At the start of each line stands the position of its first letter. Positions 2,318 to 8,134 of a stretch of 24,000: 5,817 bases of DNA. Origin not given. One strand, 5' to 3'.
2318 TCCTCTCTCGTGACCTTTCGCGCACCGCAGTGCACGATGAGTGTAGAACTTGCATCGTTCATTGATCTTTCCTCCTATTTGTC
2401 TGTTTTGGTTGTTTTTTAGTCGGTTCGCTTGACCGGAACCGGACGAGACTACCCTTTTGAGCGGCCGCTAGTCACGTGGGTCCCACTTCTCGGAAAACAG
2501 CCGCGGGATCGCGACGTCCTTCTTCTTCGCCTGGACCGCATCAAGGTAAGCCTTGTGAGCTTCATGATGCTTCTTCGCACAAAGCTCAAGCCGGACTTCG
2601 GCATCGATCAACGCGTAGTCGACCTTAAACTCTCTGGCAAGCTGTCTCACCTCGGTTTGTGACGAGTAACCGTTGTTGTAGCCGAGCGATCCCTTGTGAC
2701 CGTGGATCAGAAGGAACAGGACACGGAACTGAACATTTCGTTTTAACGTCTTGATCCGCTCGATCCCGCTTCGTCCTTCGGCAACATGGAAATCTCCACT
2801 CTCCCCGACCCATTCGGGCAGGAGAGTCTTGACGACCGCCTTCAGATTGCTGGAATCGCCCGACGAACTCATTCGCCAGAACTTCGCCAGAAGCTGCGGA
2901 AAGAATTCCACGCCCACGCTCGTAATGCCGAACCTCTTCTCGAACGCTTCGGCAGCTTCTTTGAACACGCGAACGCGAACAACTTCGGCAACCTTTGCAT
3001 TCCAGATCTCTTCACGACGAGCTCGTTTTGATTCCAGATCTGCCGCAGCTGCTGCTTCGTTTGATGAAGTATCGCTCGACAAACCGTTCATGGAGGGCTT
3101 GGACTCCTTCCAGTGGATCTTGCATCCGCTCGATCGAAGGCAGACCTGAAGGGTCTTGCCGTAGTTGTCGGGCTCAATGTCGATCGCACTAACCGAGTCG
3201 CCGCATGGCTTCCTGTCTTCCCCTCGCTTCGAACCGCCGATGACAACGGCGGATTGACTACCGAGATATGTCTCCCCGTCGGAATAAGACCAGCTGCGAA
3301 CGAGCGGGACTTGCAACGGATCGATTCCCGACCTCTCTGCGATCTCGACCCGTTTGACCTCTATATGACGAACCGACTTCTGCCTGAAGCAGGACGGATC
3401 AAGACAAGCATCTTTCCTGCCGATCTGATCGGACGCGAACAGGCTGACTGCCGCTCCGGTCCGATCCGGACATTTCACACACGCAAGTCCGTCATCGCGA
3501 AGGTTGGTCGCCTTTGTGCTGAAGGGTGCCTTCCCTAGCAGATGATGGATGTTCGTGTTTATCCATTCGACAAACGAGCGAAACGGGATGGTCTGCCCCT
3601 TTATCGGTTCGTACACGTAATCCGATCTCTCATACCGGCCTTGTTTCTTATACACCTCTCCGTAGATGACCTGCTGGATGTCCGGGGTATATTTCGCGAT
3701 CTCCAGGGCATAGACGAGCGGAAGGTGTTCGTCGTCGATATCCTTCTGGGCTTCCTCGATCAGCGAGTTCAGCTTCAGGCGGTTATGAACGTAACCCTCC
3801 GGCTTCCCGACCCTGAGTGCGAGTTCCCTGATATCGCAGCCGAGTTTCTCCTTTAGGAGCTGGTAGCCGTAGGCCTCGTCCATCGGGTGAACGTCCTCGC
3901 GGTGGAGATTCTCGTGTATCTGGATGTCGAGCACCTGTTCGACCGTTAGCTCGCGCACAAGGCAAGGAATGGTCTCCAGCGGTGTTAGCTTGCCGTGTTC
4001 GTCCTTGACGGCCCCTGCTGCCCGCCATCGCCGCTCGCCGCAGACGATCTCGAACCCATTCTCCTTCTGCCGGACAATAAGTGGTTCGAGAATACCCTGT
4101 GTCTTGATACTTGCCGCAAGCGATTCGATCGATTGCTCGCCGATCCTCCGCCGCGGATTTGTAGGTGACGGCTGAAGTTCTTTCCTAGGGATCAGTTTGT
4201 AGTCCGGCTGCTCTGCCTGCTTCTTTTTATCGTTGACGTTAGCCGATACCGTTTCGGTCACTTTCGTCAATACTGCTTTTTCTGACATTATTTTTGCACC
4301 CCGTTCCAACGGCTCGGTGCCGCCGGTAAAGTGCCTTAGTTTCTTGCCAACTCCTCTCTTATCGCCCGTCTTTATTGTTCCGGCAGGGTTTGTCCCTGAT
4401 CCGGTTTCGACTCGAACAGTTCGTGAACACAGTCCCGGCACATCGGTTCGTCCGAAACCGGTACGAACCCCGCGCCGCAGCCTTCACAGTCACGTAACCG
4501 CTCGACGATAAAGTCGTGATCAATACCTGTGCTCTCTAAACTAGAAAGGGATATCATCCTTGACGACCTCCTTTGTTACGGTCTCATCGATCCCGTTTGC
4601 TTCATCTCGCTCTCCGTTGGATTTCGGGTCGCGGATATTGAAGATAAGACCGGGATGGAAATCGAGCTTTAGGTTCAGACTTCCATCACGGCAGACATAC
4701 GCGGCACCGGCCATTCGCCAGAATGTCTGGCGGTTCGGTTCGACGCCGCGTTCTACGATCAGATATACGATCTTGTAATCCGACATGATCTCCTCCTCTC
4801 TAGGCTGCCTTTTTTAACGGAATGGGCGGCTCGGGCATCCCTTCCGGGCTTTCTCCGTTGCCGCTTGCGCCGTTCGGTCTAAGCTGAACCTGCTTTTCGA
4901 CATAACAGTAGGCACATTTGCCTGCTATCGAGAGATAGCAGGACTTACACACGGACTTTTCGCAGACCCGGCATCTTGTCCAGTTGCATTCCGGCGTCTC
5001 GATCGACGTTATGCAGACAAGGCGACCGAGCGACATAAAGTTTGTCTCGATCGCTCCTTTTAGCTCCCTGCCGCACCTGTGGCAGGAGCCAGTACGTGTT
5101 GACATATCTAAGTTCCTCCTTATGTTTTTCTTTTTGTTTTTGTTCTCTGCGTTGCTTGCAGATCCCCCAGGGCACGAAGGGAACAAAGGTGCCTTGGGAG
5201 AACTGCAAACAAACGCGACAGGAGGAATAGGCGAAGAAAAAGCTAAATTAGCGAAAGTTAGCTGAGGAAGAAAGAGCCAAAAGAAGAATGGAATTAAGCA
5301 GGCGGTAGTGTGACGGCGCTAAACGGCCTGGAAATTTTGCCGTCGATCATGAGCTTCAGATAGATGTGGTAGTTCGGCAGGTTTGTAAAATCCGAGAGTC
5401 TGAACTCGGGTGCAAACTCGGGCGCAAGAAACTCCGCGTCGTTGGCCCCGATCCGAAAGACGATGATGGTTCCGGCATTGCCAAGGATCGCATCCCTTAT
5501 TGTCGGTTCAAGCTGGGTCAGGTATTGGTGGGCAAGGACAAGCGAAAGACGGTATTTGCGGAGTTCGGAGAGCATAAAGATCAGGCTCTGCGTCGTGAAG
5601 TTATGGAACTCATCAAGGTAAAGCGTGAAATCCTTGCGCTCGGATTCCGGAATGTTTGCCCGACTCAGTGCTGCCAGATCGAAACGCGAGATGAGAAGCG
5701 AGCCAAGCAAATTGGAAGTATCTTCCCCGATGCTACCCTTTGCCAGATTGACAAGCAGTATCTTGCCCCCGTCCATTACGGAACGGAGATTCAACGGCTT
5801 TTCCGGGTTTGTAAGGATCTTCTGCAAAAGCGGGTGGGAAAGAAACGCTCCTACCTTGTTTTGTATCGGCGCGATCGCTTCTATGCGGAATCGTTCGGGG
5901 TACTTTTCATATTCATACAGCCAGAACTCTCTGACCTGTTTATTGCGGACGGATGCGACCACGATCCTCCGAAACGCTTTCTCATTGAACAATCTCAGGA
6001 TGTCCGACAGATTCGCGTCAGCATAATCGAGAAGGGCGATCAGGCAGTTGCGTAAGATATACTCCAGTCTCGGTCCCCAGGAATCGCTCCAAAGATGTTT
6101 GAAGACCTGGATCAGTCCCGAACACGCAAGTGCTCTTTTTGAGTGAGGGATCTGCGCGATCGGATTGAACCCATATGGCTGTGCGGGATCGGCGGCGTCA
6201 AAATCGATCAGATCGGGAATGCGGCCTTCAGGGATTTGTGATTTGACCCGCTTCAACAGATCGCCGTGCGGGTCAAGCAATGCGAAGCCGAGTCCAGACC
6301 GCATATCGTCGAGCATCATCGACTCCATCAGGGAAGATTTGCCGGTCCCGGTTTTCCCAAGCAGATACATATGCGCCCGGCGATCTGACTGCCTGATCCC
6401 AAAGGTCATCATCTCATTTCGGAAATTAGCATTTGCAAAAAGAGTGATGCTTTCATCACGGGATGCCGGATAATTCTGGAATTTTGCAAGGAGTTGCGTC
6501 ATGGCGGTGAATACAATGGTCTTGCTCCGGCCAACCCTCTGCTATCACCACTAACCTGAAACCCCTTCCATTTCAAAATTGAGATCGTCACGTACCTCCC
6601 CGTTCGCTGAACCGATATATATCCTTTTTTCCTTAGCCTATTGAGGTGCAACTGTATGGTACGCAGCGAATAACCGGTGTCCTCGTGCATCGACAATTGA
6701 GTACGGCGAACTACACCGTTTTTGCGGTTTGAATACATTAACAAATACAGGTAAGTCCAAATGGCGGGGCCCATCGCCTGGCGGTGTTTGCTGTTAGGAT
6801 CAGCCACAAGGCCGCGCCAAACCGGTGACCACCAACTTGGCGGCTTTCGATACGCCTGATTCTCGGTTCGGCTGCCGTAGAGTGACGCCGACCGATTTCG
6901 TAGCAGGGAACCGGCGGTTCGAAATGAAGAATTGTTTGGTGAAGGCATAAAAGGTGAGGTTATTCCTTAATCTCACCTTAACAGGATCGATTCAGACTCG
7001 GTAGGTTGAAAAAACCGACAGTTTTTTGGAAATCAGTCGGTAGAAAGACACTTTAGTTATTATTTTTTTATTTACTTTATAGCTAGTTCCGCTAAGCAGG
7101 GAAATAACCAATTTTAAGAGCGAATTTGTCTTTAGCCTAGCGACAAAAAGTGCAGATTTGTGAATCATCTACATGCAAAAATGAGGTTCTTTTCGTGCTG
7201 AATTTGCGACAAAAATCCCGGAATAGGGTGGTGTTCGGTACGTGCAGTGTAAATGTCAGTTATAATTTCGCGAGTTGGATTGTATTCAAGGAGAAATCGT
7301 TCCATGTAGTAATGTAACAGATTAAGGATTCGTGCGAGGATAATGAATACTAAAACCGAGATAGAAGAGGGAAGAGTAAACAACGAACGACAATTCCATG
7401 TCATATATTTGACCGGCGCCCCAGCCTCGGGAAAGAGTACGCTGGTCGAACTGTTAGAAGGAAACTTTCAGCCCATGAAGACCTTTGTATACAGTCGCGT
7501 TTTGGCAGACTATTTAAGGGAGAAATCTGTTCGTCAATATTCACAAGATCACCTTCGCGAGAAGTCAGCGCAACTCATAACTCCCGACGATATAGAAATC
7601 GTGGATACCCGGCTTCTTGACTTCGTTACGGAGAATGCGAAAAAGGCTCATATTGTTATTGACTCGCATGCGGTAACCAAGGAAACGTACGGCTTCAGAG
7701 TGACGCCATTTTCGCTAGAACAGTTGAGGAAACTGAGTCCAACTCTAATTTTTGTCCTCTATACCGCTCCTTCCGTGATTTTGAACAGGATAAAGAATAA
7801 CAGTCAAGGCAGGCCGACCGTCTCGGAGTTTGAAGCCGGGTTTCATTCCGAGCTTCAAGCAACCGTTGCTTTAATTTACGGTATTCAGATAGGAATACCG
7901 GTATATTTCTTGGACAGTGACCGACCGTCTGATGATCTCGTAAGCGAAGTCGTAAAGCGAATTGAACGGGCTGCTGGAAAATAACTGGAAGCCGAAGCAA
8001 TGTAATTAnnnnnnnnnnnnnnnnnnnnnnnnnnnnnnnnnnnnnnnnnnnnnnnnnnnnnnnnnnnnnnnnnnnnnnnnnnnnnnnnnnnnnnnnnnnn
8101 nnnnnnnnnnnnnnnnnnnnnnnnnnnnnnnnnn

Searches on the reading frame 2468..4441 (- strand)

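Call 44: search_protein_families(library=pfam, proteins=[window:2468-4441:-], max_evalue=0.01)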
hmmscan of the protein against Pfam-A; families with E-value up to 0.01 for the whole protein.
window:2468-4441:- (657 aa): 2 families
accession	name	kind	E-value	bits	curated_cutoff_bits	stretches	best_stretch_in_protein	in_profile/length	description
PF02195.25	ParB_N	-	3.6e-21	75.5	26.3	1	83-180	5-95/95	ParB N-terminal domain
PF17762.8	HTH_ParB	-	8.8e-10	39.1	22.6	1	182-266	1-86/102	ParB HTH domain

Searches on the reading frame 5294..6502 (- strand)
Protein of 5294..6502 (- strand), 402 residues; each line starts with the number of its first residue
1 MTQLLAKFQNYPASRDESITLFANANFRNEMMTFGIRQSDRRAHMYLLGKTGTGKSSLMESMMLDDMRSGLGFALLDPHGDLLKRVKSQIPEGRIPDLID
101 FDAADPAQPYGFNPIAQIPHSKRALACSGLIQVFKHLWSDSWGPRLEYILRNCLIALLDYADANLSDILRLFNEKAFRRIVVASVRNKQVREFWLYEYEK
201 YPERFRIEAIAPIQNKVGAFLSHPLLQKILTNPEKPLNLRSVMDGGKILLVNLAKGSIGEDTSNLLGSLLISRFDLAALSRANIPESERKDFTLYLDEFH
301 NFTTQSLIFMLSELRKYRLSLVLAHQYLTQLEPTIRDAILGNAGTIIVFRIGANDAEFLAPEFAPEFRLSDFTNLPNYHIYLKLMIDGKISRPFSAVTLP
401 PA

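Call 44: search_protein_families(library=pfam, proteins=[window:5294-6502:-], max_evalue=0.01)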
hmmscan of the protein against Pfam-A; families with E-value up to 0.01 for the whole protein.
window:5294-6502:- (402 aa): 5 families
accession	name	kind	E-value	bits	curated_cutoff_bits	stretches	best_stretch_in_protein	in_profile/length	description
PF10412.15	TrwB_AAD_bind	-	5e-07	29.4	20.5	0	37-85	10-58/387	Type IV secretion-system coupling protein DNA-binding domain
PF12696.13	TraG-D_C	-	6e-06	26.6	22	1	293-358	3-71/126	TraM recognition site of TraD and TraG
PF01935.23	DUF87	-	0.00031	21.3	23.2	1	43-81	24-63/220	Helicase HerA, central domain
PF24389.1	ORC-CDC6-like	-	0.00038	19.8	27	0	257-318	182-244/571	ORC-CDC6-like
PF13191.12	AAA_16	-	0.008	17.1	32.6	0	41-63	23-45/167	AAA ATPase domain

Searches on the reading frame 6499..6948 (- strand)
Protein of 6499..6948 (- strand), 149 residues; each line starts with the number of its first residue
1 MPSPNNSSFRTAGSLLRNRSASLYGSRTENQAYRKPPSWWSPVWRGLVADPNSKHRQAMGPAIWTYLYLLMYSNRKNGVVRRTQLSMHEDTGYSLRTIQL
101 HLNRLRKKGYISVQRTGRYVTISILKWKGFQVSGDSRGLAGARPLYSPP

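Call 44: search_protein_families(library=pfam, proteins=[window:6499-6948:-], max_evalue=0.01)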
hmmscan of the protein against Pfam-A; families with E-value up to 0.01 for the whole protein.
window:6499-6948:- (149 aa): 4 families
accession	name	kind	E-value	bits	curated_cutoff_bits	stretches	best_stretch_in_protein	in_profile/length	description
PF13730.12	HTH_36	-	0.00011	22.4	25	1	83-111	27-55/55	Helix-turn-helix domain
PF22665.2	DUF6293_C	-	0.0044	17.9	27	1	97-124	63-90/101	DUF6293 C-terminal winged helix domain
PF01726.22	LexA_DNA_bind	-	0.005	17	23.7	0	94-114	39-59/65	LexA DNA binding domain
PF05732.17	RepL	-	0.0056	16.6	20.3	1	68-121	63-115/164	Firmicute plasmid replication protein (RepL)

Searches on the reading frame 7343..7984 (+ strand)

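Call 44: search_protein_families(library=pfam, proteins=[window:7343-7984:+], max_evalue=0.01)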
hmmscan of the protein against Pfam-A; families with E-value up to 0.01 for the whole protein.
window:7343-7984:+ (213 aa): 10 families
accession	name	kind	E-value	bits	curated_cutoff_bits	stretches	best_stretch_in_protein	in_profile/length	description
PF13207.12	AAA_17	-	9.1e-11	42.6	27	1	24-160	1-130/136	AAA domain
PF13238.12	AAA_18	-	5.5e-07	30.5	29.4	1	21-159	1-117/128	AAA domain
PF13521.12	AAA_28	-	0.00011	23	27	1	21-74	2-50/164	AAA domain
PF13671.12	AAA_33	-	0.00016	22.5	27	1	20-109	1-78/143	AAA domain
PF08433.16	KTI12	-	0.00024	21.1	22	1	21-124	4-91/271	Chromatin associated protein KTI12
PF13191.12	AAA_16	-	0.00073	20.5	32.6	1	12-106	19-138/167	AAA ATPase domain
PF13401.12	AAA_22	-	0.001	19.8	27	1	20-131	7-107/130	AAA domain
PF06414.18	Zeta_toxin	-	0.0015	18.4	22.3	1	16-108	14-102/199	Zeta toxin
PF01637.24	ATPase_2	-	0.0051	17.1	33.2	1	14-107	16-117/225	ATPase domain predominantly from Archaea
PF00005.33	ABC_tran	-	0.0097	16.9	25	0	18-49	11-42/137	ABC transporter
